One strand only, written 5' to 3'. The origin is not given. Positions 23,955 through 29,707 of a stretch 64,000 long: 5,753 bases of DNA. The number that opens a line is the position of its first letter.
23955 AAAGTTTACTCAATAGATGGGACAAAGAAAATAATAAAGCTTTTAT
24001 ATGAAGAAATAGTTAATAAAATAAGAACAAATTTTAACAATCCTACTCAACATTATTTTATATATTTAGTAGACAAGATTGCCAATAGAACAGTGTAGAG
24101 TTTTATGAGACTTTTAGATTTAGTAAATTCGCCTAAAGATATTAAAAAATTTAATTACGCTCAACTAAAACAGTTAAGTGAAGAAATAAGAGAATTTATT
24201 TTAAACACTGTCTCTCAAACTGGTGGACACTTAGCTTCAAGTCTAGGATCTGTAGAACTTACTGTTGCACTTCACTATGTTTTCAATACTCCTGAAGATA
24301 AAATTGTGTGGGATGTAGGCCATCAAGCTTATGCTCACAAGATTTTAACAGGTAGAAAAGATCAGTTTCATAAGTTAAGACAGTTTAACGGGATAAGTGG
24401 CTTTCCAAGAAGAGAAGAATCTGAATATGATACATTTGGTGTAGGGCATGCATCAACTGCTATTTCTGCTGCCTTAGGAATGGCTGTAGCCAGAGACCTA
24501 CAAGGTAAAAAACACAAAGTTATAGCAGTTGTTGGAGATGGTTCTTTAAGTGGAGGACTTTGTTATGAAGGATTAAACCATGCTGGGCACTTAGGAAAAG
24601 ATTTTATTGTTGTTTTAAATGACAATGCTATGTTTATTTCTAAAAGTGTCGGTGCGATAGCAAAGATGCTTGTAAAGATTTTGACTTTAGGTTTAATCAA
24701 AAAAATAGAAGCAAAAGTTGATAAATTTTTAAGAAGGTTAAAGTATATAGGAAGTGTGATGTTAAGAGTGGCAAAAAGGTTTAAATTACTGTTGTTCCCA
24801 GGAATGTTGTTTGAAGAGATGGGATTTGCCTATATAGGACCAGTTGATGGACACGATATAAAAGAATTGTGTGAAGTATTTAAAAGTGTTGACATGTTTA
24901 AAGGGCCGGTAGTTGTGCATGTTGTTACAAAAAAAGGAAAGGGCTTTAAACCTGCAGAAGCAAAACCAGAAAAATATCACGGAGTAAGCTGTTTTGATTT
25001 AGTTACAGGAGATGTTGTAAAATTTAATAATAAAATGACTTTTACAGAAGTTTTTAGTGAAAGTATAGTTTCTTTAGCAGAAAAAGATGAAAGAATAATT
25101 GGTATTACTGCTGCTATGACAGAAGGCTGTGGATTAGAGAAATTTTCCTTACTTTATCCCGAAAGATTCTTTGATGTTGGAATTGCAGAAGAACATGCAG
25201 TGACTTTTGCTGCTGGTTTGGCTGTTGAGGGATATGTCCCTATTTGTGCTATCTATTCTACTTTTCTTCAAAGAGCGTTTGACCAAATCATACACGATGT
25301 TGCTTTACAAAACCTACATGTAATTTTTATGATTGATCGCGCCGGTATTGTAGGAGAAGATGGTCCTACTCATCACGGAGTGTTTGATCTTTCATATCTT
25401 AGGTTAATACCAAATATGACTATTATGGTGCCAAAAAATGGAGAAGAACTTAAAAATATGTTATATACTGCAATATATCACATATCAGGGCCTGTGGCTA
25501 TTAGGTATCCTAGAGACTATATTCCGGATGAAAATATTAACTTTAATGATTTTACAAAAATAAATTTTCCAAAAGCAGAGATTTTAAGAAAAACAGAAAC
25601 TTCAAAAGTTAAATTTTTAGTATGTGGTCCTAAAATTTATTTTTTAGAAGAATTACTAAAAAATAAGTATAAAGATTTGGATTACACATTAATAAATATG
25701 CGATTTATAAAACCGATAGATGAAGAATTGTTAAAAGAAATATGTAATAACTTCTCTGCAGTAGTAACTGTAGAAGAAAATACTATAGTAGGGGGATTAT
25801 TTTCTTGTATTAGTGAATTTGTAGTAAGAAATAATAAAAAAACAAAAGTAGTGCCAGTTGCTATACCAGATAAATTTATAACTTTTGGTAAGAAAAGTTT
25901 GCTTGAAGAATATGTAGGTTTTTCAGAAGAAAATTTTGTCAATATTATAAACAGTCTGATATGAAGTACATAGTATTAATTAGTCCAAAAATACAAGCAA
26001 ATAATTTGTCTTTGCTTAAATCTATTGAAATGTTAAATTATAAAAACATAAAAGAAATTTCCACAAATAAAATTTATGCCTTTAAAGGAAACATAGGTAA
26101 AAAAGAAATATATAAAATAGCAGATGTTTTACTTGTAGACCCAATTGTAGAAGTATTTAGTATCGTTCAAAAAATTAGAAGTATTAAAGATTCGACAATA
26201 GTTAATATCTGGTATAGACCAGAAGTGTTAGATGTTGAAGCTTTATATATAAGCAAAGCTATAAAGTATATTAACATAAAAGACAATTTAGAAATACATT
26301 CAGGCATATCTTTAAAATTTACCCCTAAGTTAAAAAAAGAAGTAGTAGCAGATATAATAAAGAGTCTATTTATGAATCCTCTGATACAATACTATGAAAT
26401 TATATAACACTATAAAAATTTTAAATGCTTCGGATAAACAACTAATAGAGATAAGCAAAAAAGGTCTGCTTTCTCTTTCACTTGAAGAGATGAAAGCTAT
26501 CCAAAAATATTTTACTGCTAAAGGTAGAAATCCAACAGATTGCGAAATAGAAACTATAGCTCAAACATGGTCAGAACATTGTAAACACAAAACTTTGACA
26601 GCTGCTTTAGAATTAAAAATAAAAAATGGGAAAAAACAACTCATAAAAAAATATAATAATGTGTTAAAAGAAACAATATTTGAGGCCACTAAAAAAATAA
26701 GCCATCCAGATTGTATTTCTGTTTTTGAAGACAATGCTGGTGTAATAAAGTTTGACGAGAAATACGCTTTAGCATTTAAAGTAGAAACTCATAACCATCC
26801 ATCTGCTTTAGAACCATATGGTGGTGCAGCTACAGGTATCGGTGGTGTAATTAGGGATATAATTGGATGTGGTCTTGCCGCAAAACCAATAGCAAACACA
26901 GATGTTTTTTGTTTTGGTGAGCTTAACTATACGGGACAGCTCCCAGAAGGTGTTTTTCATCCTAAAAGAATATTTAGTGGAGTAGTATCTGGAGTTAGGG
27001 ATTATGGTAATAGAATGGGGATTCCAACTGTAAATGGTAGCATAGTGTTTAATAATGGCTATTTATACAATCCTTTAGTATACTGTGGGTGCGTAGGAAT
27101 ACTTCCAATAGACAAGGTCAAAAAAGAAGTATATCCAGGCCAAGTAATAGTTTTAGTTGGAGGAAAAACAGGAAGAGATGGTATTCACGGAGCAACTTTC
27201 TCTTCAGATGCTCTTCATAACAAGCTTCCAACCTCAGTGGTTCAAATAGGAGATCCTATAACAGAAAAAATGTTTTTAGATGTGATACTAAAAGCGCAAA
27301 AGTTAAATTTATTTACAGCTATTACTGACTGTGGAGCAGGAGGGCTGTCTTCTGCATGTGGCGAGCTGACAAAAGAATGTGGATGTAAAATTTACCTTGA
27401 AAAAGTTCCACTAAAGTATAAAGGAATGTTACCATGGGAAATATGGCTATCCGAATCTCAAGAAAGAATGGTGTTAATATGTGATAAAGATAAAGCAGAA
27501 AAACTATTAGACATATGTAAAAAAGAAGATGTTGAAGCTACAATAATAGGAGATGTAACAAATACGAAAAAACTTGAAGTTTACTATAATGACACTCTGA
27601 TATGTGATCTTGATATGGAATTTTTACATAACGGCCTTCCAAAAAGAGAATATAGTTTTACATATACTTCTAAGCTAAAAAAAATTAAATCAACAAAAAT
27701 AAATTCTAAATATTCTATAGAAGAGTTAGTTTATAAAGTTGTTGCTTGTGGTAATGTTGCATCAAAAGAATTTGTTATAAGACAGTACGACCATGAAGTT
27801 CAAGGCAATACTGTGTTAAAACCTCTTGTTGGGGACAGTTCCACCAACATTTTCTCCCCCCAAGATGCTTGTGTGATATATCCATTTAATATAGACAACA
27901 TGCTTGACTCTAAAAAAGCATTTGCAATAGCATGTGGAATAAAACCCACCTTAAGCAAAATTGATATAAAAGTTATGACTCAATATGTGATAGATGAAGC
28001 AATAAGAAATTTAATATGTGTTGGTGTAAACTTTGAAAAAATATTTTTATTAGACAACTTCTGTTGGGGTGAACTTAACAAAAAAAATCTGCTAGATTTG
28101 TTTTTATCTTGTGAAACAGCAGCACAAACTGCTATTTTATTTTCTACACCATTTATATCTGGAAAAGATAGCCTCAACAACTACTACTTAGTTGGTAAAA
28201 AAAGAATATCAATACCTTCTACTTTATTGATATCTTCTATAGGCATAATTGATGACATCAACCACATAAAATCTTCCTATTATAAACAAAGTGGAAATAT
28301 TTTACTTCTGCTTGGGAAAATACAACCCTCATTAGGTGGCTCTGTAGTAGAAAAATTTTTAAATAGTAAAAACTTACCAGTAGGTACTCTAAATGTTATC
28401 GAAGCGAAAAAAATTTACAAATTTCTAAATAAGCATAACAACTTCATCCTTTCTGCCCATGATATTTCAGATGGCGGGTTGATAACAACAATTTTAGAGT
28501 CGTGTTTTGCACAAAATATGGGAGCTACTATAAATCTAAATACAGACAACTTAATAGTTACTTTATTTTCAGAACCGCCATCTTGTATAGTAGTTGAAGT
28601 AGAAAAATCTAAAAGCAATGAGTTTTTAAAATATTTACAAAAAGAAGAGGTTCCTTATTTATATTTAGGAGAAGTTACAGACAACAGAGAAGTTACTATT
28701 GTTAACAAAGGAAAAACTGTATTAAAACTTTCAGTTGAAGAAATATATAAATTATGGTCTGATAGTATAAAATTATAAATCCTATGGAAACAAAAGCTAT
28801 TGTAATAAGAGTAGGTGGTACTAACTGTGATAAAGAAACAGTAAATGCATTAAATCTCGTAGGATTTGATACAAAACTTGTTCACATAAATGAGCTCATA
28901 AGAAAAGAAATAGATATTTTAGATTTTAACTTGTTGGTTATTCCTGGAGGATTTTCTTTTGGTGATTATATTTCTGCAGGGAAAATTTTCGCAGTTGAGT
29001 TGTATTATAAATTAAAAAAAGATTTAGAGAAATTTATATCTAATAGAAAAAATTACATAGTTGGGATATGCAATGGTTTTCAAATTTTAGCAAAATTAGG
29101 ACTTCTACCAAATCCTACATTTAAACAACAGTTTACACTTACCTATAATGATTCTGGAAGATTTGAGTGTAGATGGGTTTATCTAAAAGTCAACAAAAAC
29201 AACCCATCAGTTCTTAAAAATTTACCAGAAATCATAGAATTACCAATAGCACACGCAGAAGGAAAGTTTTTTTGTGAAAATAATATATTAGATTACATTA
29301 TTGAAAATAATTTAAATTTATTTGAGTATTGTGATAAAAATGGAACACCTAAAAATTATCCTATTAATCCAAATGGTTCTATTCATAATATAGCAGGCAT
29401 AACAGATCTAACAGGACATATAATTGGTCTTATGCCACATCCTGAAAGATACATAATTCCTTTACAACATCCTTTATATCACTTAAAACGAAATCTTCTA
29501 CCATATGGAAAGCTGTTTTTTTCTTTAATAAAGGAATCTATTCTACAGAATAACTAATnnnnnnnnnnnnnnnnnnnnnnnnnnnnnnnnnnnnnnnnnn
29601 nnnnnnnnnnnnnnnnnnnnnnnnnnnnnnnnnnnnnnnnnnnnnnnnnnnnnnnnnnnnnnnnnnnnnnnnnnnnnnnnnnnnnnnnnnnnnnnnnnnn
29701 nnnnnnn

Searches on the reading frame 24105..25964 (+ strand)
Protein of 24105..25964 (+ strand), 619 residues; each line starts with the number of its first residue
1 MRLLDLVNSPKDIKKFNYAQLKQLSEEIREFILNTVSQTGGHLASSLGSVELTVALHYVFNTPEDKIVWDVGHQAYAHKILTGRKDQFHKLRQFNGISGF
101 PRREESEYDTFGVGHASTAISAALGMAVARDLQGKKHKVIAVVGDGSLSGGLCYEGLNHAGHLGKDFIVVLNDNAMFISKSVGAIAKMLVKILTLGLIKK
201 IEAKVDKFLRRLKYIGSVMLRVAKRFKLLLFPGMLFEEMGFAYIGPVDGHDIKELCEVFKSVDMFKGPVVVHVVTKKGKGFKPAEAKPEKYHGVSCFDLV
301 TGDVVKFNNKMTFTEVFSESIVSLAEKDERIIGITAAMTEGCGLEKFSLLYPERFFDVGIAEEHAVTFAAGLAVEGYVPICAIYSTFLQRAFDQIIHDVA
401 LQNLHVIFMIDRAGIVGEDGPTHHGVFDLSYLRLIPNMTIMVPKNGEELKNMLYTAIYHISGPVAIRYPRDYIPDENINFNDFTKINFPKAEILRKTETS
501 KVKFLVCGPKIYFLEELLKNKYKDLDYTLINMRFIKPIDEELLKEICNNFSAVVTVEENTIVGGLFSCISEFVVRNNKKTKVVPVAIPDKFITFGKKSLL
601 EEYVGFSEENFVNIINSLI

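Call 40: search_protein_families(library=pfam, proteins=[window:24105-25964:+], max_evalue=0.00001)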
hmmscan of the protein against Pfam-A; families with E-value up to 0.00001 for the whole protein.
window:24105-25964:+ (619 aa): 4 families
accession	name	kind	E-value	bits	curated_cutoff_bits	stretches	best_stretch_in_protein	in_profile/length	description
PF13292.11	DXP_synthase_N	-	4.5e-119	397.2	21.2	1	4-275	1-274/274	1-deoxy-D-xylulose-5-phosphate synthase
PF02779.29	Transket_pyr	-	1.9e-52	177.8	27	1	310-471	2-170/174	Transketolase, pyrimidine binding domain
PF02780.25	Transketolase_C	-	5.4e-15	55.8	25.9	1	499-609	9-122/124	Transketolase, C-terminal domain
PF02775.26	TPP_enzyme_C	-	8.5e-06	26.1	21.9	0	108-176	22-84/151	Thiamine pyrophosphate enzyme, C-terminal TPP binding domain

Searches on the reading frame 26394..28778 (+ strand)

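Call 40: search_protein_families(library=pfam, proteins=[window:26394-28778:+], max_evalue=0.00001)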
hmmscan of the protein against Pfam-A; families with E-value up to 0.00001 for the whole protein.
window:26394-28778:+ (794 aa): 3 families
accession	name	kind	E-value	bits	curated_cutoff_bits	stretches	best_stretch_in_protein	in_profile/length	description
PF02769.27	AIRS_C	-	4e-50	170.4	23.1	2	248-398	2-155/156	AIR synthase related protein, C-terminal domain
PF00586.29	AIRS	-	8.7e-26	91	24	1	113-236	2-111/112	AIR synthase related protein, N-terminal domain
PF18072.6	FGAR-AT_linker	-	5.7e-19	68.8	26.6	1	18-66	2-50/50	Formylglycinamide ribonucleotide amidotransferase linker domain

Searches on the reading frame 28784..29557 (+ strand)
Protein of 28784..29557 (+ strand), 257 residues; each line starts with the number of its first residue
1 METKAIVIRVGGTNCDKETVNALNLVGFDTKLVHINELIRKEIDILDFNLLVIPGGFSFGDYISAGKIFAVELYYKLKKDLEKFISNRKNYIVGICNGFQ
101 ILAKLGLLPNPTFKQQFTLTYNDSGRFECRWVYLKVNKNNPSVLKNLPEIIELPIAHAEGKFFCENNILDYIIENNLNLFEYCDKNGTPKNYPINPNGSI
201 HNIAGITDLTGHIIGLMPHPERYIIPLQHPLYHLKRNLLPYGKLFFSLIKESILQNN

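Call 41: search_protein_families(library=pfam, proteins=[window:28784-29557:+], max_evalue=0.00001)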
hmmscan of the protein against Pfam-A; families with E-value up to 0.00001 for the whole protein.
window:28784-29557:+ (257 aa): 1 family
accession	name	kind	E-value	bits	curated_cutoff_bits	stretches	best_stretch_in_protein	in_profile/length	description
PF13507.12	GATase_5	-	1.5e-71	240.9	27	1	3-245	2-253/260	CobB/CobQ-like glutamine amidotransferase domain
